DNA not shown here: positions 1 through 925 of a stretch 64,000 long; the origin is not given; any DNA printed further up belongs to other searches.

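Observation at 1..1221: Tat-signal Gly-rich W-x-N-R repeat peptide plus a SPASM-like protein with no radical-SAM motif: candidate atypical RiPP locus cut by the window edge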

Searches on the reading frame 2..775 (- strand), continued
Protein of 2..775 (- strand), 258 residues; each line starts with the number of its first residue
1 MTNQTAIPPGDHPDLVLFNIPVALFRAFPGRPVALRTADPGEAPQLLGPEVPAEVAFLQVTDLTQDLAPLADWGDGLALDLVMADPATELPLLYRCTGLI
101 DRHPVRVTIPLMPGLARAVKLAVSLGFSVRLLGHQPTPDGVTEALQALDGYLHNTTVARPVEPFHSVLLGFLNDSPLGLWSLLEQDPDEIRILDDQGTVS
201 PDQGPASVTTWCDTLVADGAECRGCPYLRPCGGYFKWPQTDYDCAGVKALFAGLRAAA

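Call 62: find_encoding_contigs(protein=P0313, flank=5000, max_places=2)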
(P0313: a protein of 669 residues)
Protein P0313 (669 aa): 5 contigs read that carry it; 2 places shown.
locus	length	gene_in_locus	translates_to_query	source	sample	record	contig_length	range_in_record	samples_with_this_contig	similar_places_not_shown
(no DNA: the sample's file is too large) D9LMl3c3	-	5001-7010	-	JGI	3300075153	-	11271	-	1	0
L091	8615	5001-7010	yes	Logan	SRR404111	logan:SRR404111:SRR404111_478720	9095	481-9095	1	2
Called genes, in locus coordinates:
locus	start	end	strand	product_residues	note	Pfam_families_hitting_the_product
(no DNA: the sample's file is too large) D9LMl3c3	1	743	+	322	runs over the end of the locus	PF01075:Glyco_transf_9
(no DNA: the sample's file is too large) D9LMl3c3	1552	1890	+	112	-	-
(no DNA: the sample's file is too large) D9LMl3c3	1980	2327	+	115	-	-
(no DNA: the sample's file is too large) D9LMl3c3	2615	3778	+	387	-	PF04055:Radical_SAM (weak)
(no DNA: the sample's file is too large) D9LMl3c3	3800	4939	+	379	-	PF04055:Radical_SAM, PF13186:SPASM (weak)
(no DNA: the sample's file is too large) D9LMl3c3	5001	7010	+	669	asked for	PF04055:Radical_SAM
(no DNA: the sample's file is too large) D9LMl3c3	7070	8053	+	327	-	PF04055:Radical_SAM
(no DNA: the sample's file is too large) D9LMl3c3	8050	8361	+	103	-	-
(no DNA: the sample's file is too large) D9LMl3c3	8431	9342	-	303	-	PF06325:PrmA, PF05175:MTS, PF13649:Methyltransf_25, PF13847:Methyltransf_31 (weak)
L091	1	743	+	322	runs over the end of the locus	PF01075:Glyco_transf_9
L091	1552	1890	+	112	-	-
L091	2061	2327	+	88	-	-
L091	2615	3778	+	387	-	PF04055:Radical_SAM (weak)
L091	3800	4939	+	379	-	PF04055:Radical_SAM, PF13186:SPASM (weak)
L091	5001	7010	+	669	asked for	PF04055:Radical_SAM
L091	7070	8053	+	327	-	PF04055:Radical_SAM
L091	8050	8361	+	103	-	-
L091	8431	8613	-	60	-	?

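Call 79: search_solved_structures(query=A2, max_evalue=0.001, show_alignments=1)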
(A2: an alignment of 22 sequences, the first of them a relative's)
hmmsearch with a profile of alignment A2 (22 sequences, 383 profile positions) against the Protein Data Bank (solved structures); distinct sequences matched with E-value up to 0.001: 6.
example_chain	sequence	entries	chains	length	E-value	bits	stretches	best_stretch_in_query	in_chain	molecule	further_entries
4k36_A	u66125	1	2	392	3.5e-26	95.1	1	7-363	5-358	Anaerobic sulfatase-maturating enzyme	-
4k37_A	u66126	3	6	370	8.6e-26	93.8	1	7-362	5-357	Anaerobic sulfatase-maturating enzyme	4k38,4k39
9gm3_A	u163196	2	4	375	1.5e-08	37.1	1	13-143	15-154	ChlB radical SAM domain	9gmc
8vpo_A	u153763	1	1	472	1.5e-05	27.2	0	7-142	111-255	Radical SAM core domain-containing protein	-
5wgg_A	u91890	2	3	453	1.7e-05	27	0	8-118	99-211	Radical SAM domain protein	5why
6c8v_A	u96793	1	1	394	5.2e-05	25.4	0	262-374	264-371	Coenzyme PQQ synthesis protein E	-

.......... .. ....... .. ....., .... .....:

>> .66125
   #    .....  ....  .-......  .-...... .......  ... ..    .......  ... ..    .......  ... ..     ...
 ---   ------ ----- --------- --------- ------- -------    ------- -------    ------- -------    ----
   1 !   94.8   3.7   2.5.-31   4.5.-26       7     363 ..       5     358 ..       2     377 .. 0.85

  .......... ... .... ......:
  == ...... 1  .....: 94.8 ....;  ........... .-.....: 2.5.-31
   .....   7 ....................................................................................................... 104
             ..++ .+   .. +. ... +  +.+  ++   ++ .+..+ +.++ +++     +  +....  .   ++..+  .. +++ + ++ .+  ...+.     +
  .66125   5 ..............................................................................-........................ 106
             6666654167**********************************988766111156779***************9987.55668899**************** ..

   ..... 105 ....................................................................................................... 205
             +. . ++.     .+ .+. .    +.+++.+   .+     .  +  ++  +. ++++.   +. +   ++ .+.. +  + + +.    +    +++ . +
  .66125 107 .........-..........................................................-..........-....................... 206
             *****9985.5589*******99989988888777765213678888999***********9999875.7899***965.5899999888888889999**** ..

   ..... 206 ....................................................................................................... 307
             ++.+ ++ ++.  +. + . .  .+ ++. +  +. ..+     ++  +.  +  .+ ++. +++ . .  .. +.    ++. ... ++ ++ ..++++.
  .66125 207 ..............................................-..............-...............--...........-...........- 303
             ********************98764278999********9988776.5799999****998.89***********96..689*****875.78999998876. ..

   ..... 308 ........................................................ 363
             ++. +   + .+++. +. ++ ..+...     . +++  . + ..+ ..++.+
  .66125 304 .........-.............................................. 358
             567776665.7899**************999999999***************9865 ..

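Call 90: predict_structure(alignment_id=A4)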
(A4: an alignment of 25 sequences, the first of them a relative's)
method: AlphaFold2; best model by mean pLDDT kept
length: 380 residues; sequences in the alignment: 25
mean_pLDDT: 85.0   pTM: 0.85
mean pLDDT of the five models: 85.0, 84.9, 83.7, 82.8, 74.8
residues with pLDDT >= 90: 221; 70-90: 95; 50-70: 44; < 50: 20
segments of 3 or more residues with pLDDT < 50: 1-3, 332-347
pLDDT, mean of each block of 10 residues (from residue 1): 72 90 78 97 97 93 87 98 97 95 97 96 91 91 96 95 93 97 93 76 81 94 96 92 83 62 85 83 82 96 82 56 64 45 47 83 93 74
secondary structure, 60 per line:
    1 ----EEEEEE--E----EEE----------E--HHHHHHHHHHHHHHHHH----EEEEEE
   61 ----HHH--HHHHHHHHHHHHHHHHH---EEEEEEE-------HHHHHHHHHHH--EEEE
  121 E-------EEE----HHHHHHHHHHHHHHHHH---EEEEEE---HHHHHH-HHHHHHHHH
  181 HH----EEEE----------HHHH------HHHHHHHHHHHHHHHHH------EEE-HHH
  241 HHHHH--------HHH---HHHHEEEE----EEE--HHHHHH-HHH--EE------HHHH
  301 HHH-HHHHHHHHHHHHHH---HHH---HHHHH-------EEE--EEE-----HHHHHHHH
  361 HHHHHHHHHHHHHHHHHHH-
elements in order: E5-10 E18-20 H34-50 E55-60 H70-86 E90-96 H104-114 E117-121 E129-131 H136-152 E156-161 H165-170 H172-182 E187-190 H201-204 H211-227 E234-236 H238-245 H260-263 E264-267 E272-274 H277-282 H297-303 H305-318 H328-332 E340-342 E345-347 H353-379

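Call 94: fold_search(model_id=the predicted structure, library=pdb)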
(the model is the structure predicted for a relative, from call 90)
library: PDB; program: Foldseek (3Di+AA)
matches with E <= 10: 1650; with E <= 0.001: 82
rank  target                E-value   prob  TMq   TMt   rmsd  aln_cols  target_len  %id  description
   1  4k39_A                1.3e-17  1.00  0.77  0.81   3.6       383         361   21  Native anSMEcpe with bound AdoMet and Cp18Cys peptide (released 2013-05-08)
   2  4k36_B                3.1e-17  1.00  0.77  0.80   3.6       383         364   20  His6 tagged anSMEcpe with bound AdoMet (released 2013-05-08)
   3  4k36_A                3.2e-17  1.00  0.75  0.75   3.9       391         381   19  His6 tagged anSMEcpe with bound AdoMet (released 2013-05-08)
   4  9gm3_A                3.9e-17  1.00  0.77  0.78   4.1       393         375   18  Crystal structure of the complex formed between the radical SAM protein ChlB and the leader region of its precursor su (released 2025-06-25)
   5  4k37_A                5.2e-17  1.00  0.77  0.80   3.7       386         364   19  Native anSMEcpe with bound AdoMet (released 2013-05-08)
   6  4k38_B                6.2e-17  1.00  0.78  0.81   3.6       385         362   19  Native anSMEcpe with bound AdoMet and Kp18Cys peptide (released 2013-05-08)
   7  4k38_A                9.9e-17  1.00  0.75  0.77   3.9       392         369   20  Native anSMEcpe with bound AdoMet and Kp18Cys peptide (released 2013-05-08)
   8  4k37_B                1.1e-16  1.00  0.74  0.76   4.0       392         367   19  Native anSMEcpe with bound AdoMet (released 2013-05-08)
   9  9gm3_C                1.2e-16  1.00  0.76  0.77   4.3       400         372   16  Crystal structure of the complex formed between the radical SAM protein ChlB and the leader region of its precursor su (released 2025-06-25)
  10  9gmc_A                4.9e-16  1.00  0.76  0.78   4.1       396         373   18  Crystal structure of the complex formed between the radical SAM protein ChlB and the R3A mutant of ChlA (released 2025-06-25)
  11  9gmc_C                1.2e-15  1.00  0.75  0.76   4.2       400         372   17  Crystal structure of the complex formed between the radical SAM protein ChlB and the R3A mutant of ChlA (released 2025-06-25)
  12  4k39_B                1.4e-15  1.00  0.77  0.81   3.7       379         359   20  Native anSMEcpe with bound AdoMet and Cp18Cys peptide (released 2013-05-08)
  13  5why_B                5.9e-13  1.00  0.70  0.64   4.5       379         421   18  Structural Insights into Thioether Bond Formation in the Biosynthesis of Sactipeptides (released 2017-07-26)
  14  5why_A                1.3e-12  1.00  0.71  0.65   4.0       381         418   17  Structural Insights into Thioether Bond Formation in the Biosynthesis of Sactipeptides (released 2017-07-26)
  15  5wgg_A                2.6e-12  1.00  0.70  0.61   4.8       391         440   16  Structural Insights into Thioether Bond Formation in the Biosynthesis of Sactipeptides (released 2017-07-26)
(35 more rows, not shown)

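Call 97: search_protein_families(library=ncbifam, proteins=[P0338, P0313, L091:2615-3775:+, L091:3800-4936:+, L091:7070-8050:+, L090:2005-3117:+], max_evalue=0.00001)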
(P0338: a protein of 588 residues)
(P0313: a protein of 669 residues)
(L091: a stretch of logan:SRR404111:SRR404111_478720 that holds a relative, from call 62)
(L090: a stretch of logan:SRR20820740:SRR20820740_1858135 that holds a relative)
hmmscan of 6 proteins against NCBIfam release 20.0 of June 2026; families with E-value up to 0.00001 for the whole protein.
P0338 (588 aa): 32 families (the best 25 are shown)
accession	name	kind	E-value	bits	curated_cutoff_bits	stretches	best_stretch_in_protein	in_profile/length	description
NF038332.1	rSAM_rare_HxsC4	exception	2.4e-19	69.7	500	1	297-518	23-253/335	radical SAM protein HxsC4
TIGR04054.1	rSAM_NirJ1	equivalog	4.2e-18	65.1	650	1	290-462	37-210/387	putative heme d1 biosynthesis radical SAM protein NirJ1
TIGR02668.1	moaA_archaeal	equivalog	1.9e-17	63.2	325.25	1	296-489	18-211/303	GTP 3',8-cyclase MoaA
TIGR04546.1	rSAM_ahbC_deAc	equivalog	2.1e-17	63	650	1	297-454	48-203/390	12,18-didecarboxysiroheme deacetylase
TIGR02109.1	PQQ_syn_pqqE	equivalog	3.6e-17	62.3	381.35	1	295-476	14-193/358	pyrroloquinoline quinone biosynthesis protein PqqE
TIGR04545.1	rSAM_ahbD_hemeb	equivalog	7.7e-17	61.7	500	1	297-461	9-172/339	heme b synthase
TIGR04133.1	rSAM_w_lipo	hypoth_equivalog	7.9e-17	61.2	425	1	287-454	23-192/350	TIGR04133 family radical SAM/SPASM protein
TIGR04347.1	pseudo_SAM_Halo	equivalog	1.2e-16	61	525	1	256-452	5-200/390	TIGR04347 family pseudo-SAM/SPASM protein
TIGR03962.1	mycofact_rSAM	equivalog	2.4e-16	59.9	265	1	295-456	19-178/339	mycofactocin radical SAM maturase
TIGR04051.1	rSAM_NirJ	equivalog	8.2e-16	57.9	515.45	1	318-475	33-186/354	heme d1 biosynthesis radical SAM protein NirJ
NF045646.2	rSAM_Se_TrsS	equivalog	4.2e-15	55.2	490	1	283-454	81-254/441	radical SAM (seleno)protein TrsS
NF001199.0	PRK00164.2-1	equivalog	4.7e-14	52.2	231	1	297-488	21-213/308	GTP 3',8-cyclase MoaA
TIGR03977.1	rSAM_pair_HxsC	equivalog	6.2e-13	48.3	267.9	1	291-516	28-260/292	His-Xaa-Ser system radical SAM maturase HxsC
TIGR04103.1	rSAM_nif11_3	equivalog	6.7e-13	48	725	1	290-452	7-166/412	nif11-class peptide radical SAM maturase 3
TIGR04055.1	rSAM_NirJ2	equivalog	1.3e-12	47.9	500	1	320-494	32-203/326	putative heme d1 biosynthesis radical SAM protein NirJ2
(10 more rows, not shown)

P0313 (669 aa): 14 families
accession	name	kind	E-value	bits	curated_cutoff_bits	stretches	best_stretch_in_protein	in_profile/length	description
NF006067.1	PRK08208.1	equivalog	2e-21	76.4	380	1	31-286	31-275/427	STM4012 family radical SAM protein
TIGR03994.1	rSAM_HemZ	equivalog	4.1e-21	75.6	321.4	1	24-234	74-274/401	coproporphyrinogen dehydrogenase HemZ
TIGR00538.1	hemN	equivalog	7.9e-21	74.4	324.95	1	34-288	48-295/454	oxygen-independent coproporphyrinogen III oxidase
NF006064.0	PRK08207.2-2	equivalog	1.4e-19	70.4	504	1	33-273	142-375/465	coproporphyrinogen III oxidase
TIGR04107.1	rSAM_HutW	equivalog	2.9e-17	62.6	400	1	10-200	17-199/419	heme anaerobic degradation radical SAM methyltransferase ChuW/HutW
TIGR00539.1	hemN_rel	equivalog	2e-15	56.8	205.4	1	38-234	3-187/361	radical SAM family heme chaperone HemW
NF004567.0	PRK05904.1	equivalog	3.7e-14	52.7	355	1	38-326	9-270/353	coproporphyrinogen III oxidase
NF006060.0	PRK08207.1-3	equivalog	7.7e-14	51.3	653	1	33-175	147-288/477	coproporphyrinogen III oxidase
NF006061.0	PRK08207.1-4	equivalog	2.5e-12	46.3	702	1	34-239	172-371/501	coproporphyrinogen III oxidase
NF006385.0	PRK08629.1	equivalog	3e-12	46.1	355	1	24-237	42-237/439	coproporphyrinogen III oxidase family protein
NF006062.0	PRK08207.1-5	equivalog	3.2e-12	46.1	1007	1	32-185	145-296/476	coproporphyrinogen III oxidase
NF005133.0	PRK06582.1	equivalog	2.3e-11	43.3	597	1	35-180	11-149/390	coproporphyrinogen III oxidase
NF006059.0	PRK08207.1-1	equivalog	3.6e-10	39.1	1012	1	33-234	169-364/496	coproporphyrinogen III oxidase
NF006063.0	PRK08207.2-1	equivalog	3.6e-09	35.8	1074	1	23-234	180-384/518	coproporphyrinogen III oxidase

L091:2615-3775:+ (387 aa): 24 families
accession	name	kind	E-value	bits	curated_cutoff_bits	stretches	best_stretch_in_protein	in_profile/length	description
NF041298.1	rSAM_mat_DynA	equivalog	1.3e-34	119.8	450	1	8-359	3-345/356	dynobactin maturation radical SAM/SPASM protein DynA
TIGR03942.1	sulfatase_rSAM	equivalog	1.4e-33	116.5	349.45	1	13-363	8-353/363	anaerobic sulfatase maturase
NF041300.1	rSAM_mat_DarW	exception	1.7e-33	116.1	650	1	2-372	37-404/415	radical SAM/SPASM peptide maturase DarW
TIGR04083.1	rSAM_pep_methan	hypoth_equivalog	3.7e-32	111.7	300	1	8-361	2-337/376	TIGR04083 family peptide-modifying radical SAM enzyme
NF038005.1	rSAM_mat_DarE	equivalog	2.6e-28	98.9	650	1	7-338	75-403/432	darobactin maturation radical SAM/SPASM protein DarE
NF010308.0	PRK13745.1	equivalog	7.8e-19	67.9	484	1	15-345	23-362/412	anaerobic sulfatase-maturation protein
TIGR04261.1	rSAM_GlyRichRpt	subfamily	9.3e-19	67.7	310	1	12-357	3-349/363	cyclophane-forming radical SAM/SPASM peptide maturase GrrM/OscB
NF010321.0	PRK13758.1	equivalog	4.3e-16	59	441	1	7-363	5-358/370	anaerobic sulfatase-maturase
NF041718.1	rSAM_phane_AMC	equivalog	7.5e-15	54.8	425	1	7-351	7-343/362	cyclophane-forming radical SAM peptide maturase AmcB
TIGR04085.1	rSAM_more_4Fe4S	domain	1e-13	51.5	27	1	263-353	5-93/93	SPASM domain-containing protein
TIGR04163.1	rSAM_cobopep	equivalog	1.2e-11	44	375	1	262-358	318-410/428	peptide-modifying radical SAM enzyme CbpB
NF041707.1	rSAM_YhhB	equivalog_domain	1.3e-11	44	445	1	8-353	4-351/369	cyclophane-forming radical SAM/SPASM peptide maturase YhhB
TIGR04334.1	rSAM_Clo7bot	equivalog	1.5e-11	43.6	600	0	5-66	89-148/440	radical SAM/SPASM domain Clo7bot peptide maturase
TIGR04496.1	rSAM_XyeB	equivalog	1.7e-11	43.4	450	1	7-361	5-363/385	cyclophane-forming radical SAM/SPASM peptide maturase XyeB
TIGR04463.1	rSAM_vs_C_rich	equivalog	4.5e-09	35.6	525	1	8-98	84-173/438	TIGR04463 family radical SAM/SPASM RiPP maturase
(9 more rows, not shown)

L091:3800-4936:+ (379 aa): 25 families
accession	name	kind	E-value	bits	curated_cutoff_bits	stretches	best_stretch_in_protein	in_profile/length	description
NF041298.1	rSAM_mat_DynA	equivalog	2.4e-37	128.7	450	1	9-360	4-346/356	dynobactin maturation radical SAM/SPASM protein DynA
TIGR03942.1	sulfatase_rSAM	equivalog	2.4e-34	119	349.45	1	13-364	8-354/363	anaerobic sulfatase maturase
TIGR04083.1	rSAM_pep_methan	hypoth_equivalog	1.1e-31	110.1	300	1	8-361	2-337/376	TIGR04083 family peptide-modifying radical SAM enzyme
NF041300.1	rSAM_mat_DarW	exception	7.7e-29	100.7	650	1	2-368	37-399/415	radical SAM/SPASM peptide maturase DarW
NF038005.1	rSAM_mat_DarE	equivalog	9.7e-27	93.8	650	1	8-338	76-403/432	darobactin maturation radical SAM/SPASM protein DarE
NF041718.1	rSAM_phane_AMC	equivalog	2.7e-20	72.7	425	1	7-355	7-348/362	cyclophane-forming radical SAM peptide maturase AmcB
NF010321.0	PRK13758.1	equivalog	8.5e-20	71.2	441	1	4-363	2-358/370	anaerobic sulfatase-maturase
TIGR04261.1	rSAM_GlyRichRpt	subfamily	8.3e-18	64.5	310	1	12-357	3-349/363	cyclophane-forming radical SAM/SPASM peptide maturase GrrM/OscB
NF010308.0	PRK13745.1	equivalog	4.7e-17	62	484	1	15-343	23-360/412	anaerobic sulfatase-maturation protein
TIGR04163.1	rSAM_cobopep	equivalog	2.4e-14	52.9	375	1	261-359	317-411/428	peptide-modifying radical SAM enzyme CbpB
TIGR04085.1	rSAM_more_4Fe4S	domain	4.3e-14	52.7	27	1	263-353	5-93/93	SPASM domain-containing protein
TIGR04334.1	rSAM_Clo7bot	equivalog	1.1e-11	44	600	1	5-67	89-149/440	radical SAM/SPASM domain Clo7bot peptide maturase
NF041707.1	rSAM_YhhB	equivalog_domain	1.3e-11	44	445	1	7-364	3-362/369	cyclophane-forming radical SAM/SPASM peptide maturase YhhB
TIGR04280.1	geopep_mat_rSAM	hypoth_equivalog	1.5e-10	40.6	400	0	5-98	83-176/428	geopeptide radical SAM maturase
TIGR04463.1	rSAM_vs_C_rich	equivalog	3e-10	39.4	525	0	8-98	84-173/438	TIGR04463 family radical SAM/SPASM RiPP maturase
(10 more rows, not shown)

L091:7070-8050:+ (327 aa): 38 families (the best 25 are shown)
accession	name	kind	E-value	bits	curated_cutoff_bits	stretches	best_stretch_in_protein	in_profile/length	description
NF038332.1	rSAM_rare_HxsC4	exception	2.6e-35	122.1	500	1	14-246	3-237/335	radical SAM protein HxsC4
TIGR03977.1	rSAM_pair_HxsC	equivalog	1.3e-32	112.9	267.9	1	30-303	30-288/292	His-Xaa-Ser system radical SAM maturase HxsC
TIGR02668.1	moaA_archaeal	equivalog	2.3e-22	79.4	325.25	1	29-198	14-183/303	GTP 3',8-cyclase MoaA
NF045646.2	rSAM_Se_TrsS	equivalog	1.4e-20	73.2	490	1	29-198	90-261/441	radical SAM (seleno)protein TrsS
TIGR04466.1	rSAM_BlsE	equivalog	1.8e-20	73.6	400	1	23-207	1-179/327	cytosylglucuronate decarboxylase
TIGR04545.1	rSAM_ahbD_hemeb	equivalog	3.6e-20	72.7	500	1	31-192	6-165/339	heme b synthase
TIGR02666.1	moaA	equivalog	7.2e-20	71.2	284.05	1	29-191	14-183/336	GTP 3',8-cyclase MoaA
NF001199.0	PRK00164.2-1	equivalog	1.1e-19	70.7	231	1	29-187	16-174/308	GTP 3',8-cyclase MoaA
TIGR04053.2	TIGR04053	equivalog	8.6e-19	68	395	1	34-190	17-175/366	TIGR04053 family radical SAM/SPASM domain-containing protein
NF045702.1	rSAM_GDGT_ether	equivalog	1.1e-17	63.8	450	1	25-208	86-273/486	tetraether lipid synthase Tes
TIGR04055.1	rSAM_NirJ2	equivalog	5.8e-17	62.2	500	1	34-188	9-161/326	putative heme d1 biosynthesis radical SAM protein NirJ2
NF045574.1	sacti_mat_StsB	exception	1.1e-16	60.8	625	1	31-210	102-277/466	StsB family radical SAM/SPASM domain sactipeptide maturase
TIGR04303.1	GeoRSP_rSAM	equivalog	3.3e-16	59.8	400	1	31-232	11-206/325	GeoRSP system radical SAM/SPASM protein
TIGR02109.1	PQQ_syn_pqqE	equivalog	8.5e-16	57.8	381.35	1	29-214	11-193/358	pyrroloquinoline quinone biosynthesis protein PqqE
TIGR04051.1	rSAM_NirJ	equivalog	5.9e-14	51.8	515.45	1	35-203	12-176/354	heme d1 biosynthesis radical SAM protein NirJ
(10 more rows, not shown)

L090:2005-3117:+ (371 aa): 27 families (the best 25 are shown)
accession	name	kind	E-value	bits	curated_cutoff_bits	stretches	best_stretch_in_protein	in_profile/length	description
TIGR04083.1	rSAM_pep_methan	hypoth_equivalog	3.5e-36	124.9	300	1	6-362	2-340/376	TIGR04083 family peptide-modifying radical SAM enzyme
NF041298.1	rSAM_mat_DynA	equivalog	3.5e-35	121.6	450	1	7-363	4-351/356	dynobactin maturation radical SAM/SPASM protein DynA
TIGR03942.1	sulfatase_rSAM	equivalog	1.3e-31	110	349.45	1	13-363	10-355/363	anaerobic sulfatase maturase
NF041300.1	rSAM_mat_DarW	exception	6.1e-23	81.3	650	1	2-366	39-399/415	radical SAM/SPASM peptide maturase DarW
NF038005.1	rSAM_mat_DarE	equivalog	1.1e-21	77.2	650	1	3-364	73-431/432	darobactin maturation radical SAM/SPASM protein DarE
NF010308.0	PRK13745.1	equivalog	1.7e-21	76.6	484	1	13-362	23-382/412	anaerobic sulfatase-maturation protein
NF041718.1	rSAM_phane_AMC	equivalog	3.3e-18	65.8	425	1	5-334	7-328/362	cyclophane-forming radical SAM peptide maturase AmcB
NF010321.0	PRK13758.1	equivalog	2.2e-17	63.3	441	1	1-359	1-356/370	anaerobic sulfatase-maturase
NF047865.1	rSAM_PapB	equivalog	1.1e-14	54.5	340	1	5-345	4-328/330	PapB family radical SAM/SPASM ranthipeptide maturase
TIGR04085.1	rSAM_more_4Fe4S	domain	1.9e-12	47.5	27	1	262-351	5-93/93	SPASM domain-containing protein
TIGR04051.1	rSAM_NirJ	equivalog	3.5e-12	46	515.45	1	265-351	263-346/354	heme d1 biosynthesis radical SAM protein NirJ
TIGR04261.1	rSAM_GlyRichRpt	subfamily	1.3e-11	44.1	310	1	10-334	3-328/363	cyclophane-forming radical SAM/SPASM peptide maturase GrrM/OscB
TIGR04334.1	rSAM_Clo7bot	equivalog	1e-10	40.9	600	1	3-343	89-414/440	radical SAM/SPASM domain Clo7bot peptide maturase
TIGR03978.1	rSAM_paired_1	equivalog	1.4e-10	40.5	370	1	7-362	86-448/466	His-Xaa-Ser system radical SAM maturase HxsB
TIGR04347.1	pseudo_SAM_Halo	equivalog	3.9e-10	39.5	525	1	266-352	301-384/390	TIGR04347 family pseudo-SAM/SPASM protein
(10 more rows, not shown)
